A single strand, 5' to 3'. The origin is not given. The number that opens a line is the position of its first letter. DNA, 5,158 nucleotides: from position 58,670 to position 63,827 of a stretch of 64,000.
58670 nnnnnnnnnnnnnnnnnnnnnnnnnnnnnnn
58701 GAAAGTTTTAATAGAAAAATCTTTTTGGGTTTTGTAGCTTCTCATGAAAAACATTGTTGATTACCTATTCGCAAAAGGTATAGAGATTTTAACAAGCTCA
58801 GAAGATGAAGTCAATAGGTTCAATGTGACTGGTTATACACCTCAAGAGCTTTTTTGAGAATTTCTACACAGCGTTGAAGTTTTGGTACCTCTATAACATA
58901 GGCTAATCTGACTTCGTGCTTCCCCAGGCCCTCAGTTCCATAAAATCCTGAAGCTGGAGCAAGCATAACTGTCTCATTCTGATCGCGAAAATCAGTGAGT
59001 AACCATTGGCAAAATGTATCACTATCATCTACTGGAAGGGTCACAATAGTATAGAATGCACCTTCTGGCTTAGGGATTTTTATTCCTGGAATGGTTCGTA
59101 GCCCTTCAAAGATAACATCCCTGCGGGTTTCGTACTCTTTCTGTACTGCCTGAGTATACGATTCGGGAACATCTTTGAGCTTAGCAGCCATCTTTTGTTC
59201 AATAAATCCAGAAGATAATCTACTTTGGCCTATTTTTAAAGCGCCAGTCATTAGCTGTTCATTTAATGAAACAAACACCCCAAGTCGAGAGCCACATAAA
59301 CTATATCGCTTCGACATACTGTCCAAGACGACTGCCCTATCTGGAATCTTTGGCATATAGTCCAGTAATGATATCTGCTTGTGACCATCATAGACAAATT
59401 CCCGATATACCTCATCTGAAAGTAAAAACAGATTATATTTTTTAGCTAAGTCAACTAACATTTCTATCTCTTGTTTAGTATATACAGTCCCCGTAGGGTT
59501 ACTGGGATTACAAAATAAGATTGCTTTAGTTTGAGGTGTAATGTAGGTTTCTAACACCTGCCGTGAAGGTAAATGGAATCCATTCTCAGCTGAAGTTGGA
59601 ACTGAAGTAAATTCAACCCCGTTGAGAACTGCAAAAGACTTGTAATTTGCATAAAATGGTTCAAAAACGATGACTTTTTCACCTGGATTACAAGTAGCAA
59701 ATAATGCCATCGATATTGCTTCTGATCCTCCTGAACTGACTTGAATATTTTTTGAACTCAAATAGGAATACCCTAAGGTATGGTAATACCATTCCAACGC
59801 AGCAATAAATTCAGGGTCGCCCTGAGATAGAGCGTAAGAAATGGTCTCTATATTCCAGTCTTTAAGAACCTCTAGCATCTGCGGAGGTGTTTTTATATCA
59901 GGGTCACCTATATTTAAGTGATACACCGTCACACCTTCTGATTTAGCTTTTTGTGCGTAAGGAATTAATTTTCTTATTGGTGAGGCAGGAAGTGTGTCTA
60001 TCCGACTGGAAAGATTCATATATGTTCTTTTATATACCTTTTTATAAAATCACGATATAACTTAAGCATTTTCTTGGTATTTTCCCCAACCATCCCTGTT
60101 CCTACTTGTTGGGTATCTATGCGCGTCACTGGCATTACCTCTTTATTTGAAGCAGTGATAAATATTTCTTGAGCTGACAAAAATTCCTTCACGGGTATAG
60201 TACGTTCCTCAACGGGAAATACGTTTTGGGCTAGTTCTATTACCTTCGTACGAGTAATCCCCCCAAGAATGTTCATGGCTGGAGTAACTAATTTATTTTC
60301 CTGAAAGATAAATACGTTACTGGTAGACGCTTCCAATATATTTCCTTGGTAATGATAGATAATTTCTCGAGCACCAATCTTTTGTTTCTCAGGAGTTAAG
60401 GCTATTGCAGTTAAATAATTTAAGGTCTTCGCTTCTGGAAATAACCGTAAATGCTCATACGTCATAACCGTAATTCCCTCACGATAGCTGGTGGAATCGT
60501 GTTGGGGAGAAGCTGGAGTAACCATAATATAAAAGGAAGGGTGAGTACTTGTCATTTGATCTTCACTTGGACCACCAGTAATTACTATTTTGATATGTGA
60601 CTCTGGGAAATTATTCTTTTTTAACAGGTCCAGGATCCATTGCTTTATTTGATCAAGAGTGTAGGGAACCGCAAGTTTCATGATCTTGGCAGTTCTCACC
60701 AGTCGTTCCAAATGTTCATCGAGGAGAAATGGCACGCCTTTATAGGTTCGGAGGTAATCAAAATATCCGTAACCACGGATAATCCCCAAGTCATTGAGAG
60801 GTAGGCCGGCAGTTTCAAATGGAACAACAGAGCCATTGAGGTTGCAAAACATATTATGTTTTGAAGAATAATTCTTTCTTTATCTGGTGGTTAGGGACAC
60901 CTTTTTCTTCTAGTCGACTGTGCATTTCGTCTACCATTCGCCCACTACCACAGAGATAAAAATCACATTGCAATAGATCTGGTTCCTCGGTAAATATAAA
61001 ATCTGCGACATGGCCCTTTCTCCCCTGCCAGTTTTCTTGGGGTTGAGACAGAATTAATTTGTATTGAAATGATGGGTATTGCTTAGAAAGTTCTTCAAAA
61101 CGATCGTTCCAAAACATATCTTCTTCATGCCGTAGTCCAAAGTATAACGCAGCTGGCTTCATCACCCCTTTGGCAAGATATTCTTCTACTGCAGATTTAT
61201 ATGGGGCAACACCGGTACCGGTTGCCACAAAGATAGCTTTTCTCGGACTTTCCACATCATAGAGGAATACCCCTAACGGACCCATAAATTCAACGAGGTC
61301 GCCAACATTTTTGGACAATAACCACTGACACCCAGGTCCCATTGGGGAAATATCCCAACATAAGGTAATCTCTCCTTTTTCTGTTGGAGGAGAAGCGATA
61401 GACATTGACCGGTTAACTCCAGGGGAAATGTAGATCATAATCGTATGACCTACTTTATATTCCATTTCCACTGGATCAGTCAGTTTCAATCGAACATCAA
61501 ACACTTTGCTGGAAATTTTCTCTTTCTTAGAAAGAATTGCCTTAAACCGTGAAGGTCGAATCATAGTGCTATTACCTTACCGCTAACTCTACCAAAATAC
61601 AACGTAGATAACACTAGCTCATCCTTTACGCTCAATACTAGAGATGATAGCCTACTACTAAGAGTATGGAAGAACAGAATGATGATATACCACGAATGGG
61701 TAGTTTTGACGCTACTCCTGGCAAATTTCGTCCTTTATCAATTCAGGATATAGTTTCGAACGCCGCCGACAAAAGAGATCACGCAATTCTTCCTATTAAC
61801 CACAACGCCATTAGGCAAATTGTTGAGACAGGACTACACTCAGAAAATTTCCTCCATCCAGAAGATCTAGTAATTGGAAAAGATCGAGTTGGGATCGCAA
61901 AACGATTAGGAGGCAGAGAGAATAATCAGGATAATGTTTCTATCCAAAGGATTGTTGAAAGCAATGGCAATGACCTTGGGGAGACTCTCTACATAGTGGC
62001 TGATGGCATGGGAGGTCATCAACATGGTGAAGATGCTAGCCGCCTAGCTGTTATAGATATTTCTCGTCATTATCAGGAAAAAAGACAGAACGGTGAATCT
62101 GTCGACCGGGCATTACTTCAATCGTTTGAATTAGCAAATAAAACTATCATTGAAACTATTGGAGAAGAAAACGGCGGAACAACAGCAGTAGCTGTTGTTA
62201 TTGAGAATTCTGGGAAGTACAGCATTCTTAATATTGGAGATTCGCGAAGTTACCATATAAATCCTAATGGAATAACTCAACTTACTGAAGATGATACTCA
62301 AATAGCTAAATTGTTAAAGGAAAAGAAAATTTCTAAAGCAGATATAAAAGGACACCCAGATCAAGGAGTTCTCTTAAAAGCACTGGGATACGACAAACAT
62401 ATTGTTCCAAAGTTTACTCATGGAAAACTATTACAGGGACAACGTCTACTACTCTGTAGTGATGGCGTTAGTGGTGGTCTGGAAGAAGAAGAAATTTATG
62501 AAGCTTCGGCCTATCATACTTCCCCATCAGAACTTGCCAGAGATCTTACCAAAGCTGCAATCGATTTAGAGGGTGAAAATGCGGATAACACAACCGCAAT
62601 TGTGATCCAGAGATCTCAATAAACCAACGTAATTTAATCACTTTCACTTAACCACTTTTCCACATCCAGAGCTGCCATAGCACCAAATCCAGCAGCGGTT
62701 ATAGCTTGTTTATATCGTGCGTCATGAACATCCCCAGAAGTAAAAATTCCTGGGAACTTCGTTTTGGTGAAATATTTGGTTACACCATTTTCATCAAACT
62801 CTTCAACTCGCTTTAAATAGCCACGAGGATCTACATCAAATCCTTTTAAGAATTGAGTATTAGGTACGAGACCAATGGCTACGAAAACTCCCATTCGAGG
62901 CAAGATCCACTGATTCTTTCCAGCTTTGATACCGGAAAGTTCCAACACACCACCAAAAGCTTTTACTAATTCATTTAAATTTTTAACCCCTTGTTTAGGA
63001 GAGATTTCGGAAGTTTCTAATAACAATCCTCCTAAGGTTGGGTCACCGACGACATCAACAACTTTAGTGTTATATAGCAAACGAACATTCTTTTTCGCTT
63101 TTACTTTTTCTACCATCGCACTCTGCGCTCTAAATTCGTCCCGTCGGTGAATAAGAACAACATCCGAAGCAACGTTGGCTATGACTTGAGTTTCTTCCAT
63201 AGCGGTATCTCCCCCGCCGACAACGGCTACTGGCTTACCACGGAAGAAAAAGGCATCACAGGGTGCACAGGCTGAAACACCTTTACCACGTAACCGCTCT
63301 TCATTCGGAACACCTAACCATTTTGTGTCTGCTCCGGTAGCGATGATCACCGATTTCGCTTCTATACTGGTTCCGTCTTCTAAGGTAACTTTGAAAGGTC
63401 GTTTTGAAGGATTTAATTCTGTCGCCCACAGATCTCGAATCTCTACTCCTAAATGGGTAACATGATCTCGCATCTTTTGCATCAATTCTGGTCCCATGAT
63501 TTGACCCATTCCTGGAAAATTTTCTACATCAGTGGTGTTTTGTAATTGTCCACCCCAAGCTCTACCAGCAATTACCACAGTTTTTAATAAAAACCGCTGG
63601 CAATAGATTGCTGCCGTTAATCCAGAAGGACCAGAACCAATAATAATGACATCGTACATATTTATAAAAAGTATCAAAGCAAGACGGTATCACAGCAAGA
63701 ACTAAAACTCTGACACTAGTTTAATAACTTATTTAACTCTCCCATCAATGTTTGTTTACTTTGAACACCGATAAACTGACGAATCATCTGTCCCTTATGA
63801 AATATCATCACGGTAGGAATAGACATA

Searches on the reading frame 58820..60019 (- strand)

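Call 108: search_protein_families(library=pfam, proteins=[window:58820-60019:-], max_evalue=0.001)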
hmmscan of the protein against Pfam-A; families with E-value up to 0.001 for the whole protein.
window:58820-60019:- (399 aa): 4 families
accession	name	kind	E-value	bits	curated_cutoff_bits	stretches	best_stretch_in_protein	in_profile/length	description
PF00155.27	Aminotran_1_2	-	6.1e-54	184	19.7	1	33-343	4-325/361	Aminotransferase class I and II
PF01053.26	Cys_Met_Meta_PP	-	9.4e-06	24.8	27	1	93-204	71-175/381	Cys/Met metabolism PLP-dependent enzyme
PF12897.13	Asp_aminotransf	-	0.00019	20.8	27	1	115-275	126-289/421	Aspartate amino-transferase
PF00266.25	Aminotran_5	-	0.00029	20.4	21.5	0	89-203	61-176/371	Aminotransferase class-V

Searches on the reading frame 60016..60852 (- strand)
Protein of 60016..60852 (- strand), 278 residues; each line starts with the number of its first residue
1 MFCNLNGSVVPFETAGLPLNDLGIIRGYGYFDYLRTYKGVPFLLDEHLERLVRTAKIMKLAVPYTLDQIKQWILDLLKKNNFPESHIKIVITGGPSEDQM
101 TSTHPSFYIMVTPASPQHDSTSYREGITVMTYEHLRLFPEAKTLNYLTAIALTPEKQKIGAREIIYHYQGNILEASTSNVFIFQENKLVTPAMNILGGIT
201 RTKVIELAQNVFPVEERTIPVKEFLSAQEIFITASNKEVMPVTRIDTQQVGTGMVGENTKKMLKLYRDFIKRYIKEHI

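Call 108: search_protein_families(library=pfam, proteins=[window:60016-60852:-], max_evalue=0.001)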
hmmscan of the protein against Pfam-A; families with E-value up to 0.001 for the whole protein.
window:60016-60852:- (278 aa): 1 family
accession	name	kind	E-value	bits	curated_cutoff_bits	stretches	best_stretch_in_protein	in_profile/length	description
PF01063.24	Aminotran_4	-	1.9e-48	165.7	28.5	1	29-245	1-223/223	Amino-transferase class IV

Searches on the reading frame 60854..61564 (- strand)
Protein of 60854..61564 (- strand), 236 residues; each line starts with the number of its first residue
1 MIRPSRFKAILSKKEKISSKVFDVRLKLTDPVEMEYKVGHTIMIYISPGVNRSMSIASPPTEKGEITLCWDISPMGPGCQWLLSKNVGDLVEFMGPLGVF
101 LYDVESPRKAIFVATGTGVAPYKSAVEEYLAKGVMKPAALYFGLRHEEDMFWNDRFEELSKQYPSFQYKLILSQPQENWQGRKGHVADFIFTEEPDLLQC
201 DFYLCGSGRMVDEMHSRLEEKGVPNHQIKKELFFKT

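Call 108: search_protein_families(library=pfam, proteins=[window:60854-61564:-], max_evalue=0.001)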
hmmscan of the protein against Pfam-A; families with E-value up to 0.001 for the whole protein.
window:60854-61564:- (236 aa): 2 families
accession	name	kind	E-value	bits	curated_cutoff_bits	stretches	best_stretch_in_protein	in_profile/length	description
PF00175.26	NAD_binding_1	-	1.7e-19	70.9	22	1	112-214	1-107/109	Oxidoreductase NAD-binding domain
PF00970.30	FAD_binding_6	-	2.7e-09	37.7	21.1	1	9-102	2-99/99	Oxidoreductase FAD-binding domain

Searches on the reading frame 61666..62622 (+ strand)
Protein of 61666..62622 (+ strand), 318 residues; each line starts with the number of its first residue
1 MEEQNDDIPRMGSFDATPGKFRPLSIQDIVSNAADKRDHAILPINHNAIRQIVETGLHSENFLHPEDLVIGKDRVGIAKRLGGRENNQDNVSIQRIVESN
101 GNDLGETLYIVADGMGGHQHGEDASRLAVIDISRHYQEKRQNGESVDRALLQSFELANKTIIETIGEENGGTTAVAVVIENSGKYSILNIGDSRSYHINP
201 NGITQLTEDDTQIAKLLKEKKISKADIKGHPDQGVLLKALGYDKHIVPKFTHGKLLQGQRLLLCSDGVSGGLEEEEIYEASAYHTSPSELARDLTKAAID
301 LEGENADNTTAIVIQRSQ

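Call 108: search_protein_families(library=pfam, proteins=[window:61666-62622:+], max_evalue=0.001)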
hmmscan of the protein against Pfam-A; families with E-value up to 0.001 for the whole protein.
window:61666-62622:+ (318 aa): 3 families
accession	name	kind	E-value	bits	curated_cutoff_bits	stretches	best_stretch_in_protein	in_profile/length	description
PF13672.11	PP2C_2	-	7.4e-12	45.7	24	1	84-279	9-185/209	Protein phosphatase 2C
PF07228.17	SpoIIE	-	1.9e-07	31.7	25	1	107-316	5-191/192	Stage II sporulation protein E (SpoIIE)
PF00481.26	PP2C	-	7.1e-07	29.6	20.3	1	81-209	9-139/255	Protein phosphatase 2C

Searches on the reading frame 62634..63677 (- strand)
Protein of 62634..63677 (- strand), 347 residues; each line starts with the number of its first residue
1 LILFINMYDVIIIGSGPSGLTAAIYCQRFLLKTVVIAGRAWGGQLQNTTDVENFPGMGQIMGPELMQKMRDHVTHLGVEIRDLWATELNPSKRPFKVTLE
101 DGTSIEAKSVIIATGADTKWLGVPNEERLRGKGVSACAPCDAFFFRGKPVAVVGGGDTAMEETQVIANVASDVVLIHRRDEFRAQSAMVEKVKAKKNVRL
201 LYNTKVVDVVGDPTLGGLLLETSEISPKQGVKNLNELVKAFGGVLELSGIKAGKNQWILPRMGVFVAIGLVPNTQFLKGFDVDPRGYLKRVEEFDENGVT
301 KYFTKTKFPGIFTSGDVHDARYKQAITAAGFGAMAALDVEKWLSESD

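Call 108: search_protein_families(library=pfam, proteins=[window:62634-63677:-], max_evalue=0.001)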
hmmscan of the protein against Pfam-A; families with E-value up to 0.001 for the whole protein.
window:62634-63677:- (347 aa): 9 families
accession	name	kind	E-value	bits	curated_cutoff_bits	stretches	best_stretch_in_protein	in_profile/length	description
PF07992.20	Pyr_redox_2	-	3.6e-40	138.7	26.1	1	8-329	1-288/291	Pyridine nucleotide-disulphide oxidoreductase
PF00070.33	Pyr_redox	-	5.1e-17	62.6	22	1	150-212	2-69/82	Pyridine nucleotide-disulphide oxidoreductase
PF13738.12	Pyr_redox_3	-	7.5e-14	52.1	30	1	86-200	105-218/305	Pyridine nucleotide-disulphide oxidoreductase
PF01266.30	DAO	-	2.1e-07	31.3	27.9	0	55-121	141-209/353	FAD dependent oxidoreductase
PF01134.28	GIDA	-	1.2e-06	28.3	22.1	0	66-116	98-150/391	Glucose inhibited division protein A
PF01946.23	Thi4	-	3.5e-06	26.9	26.2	1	7-39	17-50/235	Thi4 family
PF12831.13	FAD_oxidored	-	4.7e-06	26.6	27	1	9-46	1-39/416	FAD dependent oxidoreductase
PF03486.20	HI0933_like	-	6e-06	26.3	50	0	9-36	2-29/244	HI0933-like protein Rossmann domain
PF00890.30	FAD_binding_2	-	0.00052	19.8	20.4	1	9-38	1-30/414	FAD binding domain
